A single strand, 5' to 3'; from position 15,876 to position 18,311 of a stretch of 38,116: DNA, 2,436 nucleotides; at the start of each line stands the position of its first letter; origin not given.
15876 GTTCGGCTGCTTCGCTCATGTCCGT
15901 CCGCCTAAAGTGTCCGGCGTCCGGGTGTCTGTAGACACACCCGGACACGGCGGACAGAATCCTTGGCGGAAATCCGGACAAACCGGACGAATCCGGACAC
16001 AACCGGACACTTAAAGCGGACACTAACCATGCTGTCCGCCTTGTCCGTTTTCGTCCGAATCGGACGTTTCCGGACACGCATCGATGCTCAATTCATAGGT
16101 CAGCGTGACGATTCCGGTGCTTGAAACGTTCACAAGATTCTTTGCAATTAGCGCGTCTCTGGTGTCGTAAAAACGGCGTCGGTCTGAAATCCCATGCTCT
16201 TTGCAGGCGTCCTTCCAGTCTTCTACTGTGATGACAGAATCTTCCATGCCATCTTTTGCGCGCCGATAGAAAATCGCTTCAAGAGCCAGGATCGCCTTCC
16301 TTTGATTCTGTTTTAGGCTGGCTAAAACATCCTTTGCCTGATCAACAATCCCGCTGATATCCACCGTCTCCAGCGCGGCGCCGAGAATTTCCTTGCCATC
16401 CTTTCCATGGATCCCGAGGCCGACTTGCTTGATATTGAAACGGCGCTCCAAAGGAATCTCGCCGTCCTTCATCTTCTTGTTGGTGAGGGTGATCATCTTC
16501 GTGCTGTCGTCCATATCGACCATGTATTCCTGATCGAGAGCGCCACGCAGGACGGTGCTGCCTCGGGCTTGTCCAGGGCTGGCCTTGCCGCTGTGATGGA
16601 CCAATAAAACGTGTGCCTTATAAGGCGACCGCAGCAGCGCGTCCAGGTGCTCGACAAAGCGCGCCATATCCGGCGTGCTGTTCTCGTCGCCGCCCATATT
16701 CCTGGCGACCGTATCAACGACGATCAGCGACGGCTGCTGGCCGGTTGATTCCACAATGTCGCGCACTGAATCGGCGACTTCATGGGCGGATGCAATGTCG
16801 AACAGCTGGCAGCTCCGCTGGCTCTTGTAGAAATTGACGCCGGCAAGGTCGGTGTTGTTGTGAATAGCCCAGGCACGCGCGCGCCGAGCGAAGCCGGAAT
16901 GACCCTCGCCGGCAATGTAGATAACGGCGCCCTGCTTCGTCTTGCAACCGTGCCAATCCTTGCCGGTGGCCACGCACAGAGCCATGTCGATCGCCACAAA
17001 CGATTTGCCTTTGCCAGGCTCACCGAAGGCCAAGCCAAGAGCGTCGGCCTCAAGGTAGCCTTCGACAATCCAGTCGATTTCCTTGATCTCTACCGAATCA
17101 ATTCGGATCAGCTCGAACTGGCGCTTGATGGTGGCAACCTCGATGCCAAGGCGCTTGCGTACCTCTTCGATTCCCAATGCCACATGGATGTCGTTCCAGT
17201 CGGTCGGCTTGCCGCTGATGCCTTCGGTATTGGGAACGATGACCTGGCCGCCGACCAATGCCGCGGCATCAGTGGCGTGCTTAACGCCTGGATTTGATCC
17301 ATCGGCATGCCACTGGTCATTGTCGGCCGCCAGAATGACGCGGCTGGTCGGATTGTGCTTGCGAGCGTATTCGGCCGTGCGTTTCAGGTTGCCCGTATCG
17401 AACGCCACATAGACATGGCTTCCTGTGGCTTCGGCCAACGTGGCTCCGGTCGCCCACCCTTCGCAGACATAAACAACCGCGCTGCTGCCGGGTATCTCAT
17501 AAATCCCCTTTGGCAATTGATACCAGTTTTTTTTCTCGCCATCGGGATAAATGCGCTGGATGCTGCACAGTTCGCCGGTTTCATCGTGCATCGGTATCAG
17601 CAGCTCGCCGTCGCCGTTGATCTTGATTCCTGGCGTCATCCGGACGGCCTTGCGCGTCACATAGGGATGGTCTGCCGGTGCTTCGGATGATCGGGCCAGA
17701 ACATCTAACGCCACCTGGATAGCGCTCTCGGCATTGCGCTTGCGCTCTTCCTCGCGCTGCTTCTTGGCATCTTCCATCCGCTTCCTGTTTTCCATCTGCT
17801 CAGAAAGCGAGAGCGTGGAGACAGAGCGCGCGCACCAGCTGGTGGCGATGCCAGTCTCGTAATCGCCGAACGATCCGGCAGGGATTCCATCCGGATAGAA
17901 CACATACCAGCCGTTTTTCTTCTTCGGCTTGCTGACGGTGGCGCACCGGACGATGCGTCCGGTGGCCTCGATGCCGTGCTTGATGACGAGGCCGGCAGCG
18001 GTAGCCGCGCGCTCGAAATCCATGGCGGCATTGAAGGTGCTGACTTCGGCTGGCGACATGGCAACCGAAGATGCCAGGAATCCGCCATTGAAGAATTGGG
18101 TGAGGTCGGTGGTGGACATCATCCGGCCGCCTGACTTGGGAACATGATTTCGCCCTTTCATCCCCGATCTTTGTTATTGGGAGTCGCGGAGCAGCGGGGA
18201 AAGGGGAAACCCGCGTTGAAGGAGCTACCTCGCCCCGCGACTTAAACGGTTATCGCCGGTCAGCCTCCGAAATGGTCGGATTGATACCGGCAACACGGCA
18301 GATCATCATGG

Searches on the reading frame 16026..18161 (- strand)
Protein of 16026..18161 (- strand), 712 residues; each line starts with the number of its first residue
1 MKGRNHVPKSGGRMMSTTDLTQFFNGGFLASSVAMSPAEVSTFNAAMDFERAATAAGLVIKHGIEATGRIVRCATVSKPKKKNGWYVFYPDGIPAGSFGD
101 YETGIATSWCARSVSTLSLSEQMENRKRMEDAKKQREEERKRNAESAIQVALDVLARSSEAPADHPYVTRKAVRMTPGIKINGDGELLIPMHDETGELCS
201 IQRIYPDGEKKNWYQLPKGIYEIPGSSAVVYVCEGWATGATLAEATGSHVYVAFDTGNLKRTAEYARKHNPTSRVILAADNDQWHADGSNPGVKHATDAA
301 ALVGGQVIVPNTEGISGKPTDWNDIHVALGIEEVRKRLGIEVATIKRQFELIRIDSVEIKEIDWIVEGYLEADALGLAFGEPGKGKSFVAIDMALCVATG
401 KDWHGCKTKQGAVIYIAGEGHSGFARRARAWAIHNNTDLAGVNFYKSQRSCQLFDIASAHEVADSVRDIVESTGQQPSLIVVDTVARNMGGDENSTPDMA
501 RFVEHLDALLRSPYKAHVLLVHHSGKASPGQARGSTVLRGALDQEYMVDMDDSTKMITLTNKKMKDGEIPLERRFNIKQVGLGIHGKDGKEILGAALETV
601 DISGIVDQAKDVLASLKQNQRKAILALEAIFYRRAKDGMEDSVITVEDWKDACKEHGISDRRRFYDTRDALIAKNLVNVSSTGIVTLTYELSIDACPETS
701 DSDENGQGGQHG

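Call 64: search_protein_families(library=phrogs, proteins=[window:16026-18161:-], max_evalue=0.00001)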
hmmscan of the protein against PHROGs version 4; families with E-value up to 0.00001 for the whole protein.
window:16026-18161:- (712 aa): 16 families
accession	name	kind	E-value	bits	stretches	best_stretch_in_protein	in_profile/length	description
phrog_2249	-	DNA, RNA and nucleotide metabolism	4.7e-62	211.8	1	65-339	35-320/802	DNA primase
phrog_2850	-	unknown function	5.1e-53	181.6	1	351-658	136-437/465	-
phrog_906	-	DNA, RNA and nucleotide metabolism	9.5e-50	171.2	1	359-568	513-728/872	DNA polymerase/primase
phrog_35358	-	DNA, RNA and nucleotide metabolism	2.9e-30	106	1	65-338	28-357/968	DNA primase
phrog_3228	-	DNA, RNA and nucleotide metabolism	5.9e-22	78.8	1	357-570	358-578/766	replicative helicase-primase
phrog_25777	-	DNA, RNA and nucleotide metabolism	1.8e-20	73.7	1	180-335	194-345/907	DNA primase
phrog_4913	-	DNA, RNA and nucleotide metabolism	1e-19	70.9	1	105-350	120-387/1290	replication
phrog_510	-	DNA, RNA and nucleotide metabolism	2.9e-18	66.9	1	122-328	106-347/667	DNA primase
phrog_3123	-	unknown function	1.8e-17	64.1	1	358-541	326-523/583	-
phrog_239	-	DNA, RNA and nucleotide metabolism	2.2e-14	54.4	1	145-543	106-548/801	DNA primase/helicase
phrog_2597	-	DNA, RNA and nucleotide metabolism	4.8e-14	52.8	1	366-531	360-521/747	DNA primase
phrog_6357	-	unknown function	5.6e-12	46.6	1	361-615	19-251/321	-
phrog_6012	-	DNA, RNA and nucleotide metabolism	1.8e-11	45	1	378-532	153-301/447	DNA helicase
phrog_1284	-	unknown function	2.4e-09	38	1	350-428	13-89/306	-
phrog_1139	-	DNA, RNA and nucleotide metabolism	5.1e-08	32.4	1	157-339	104-283/895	DNA primase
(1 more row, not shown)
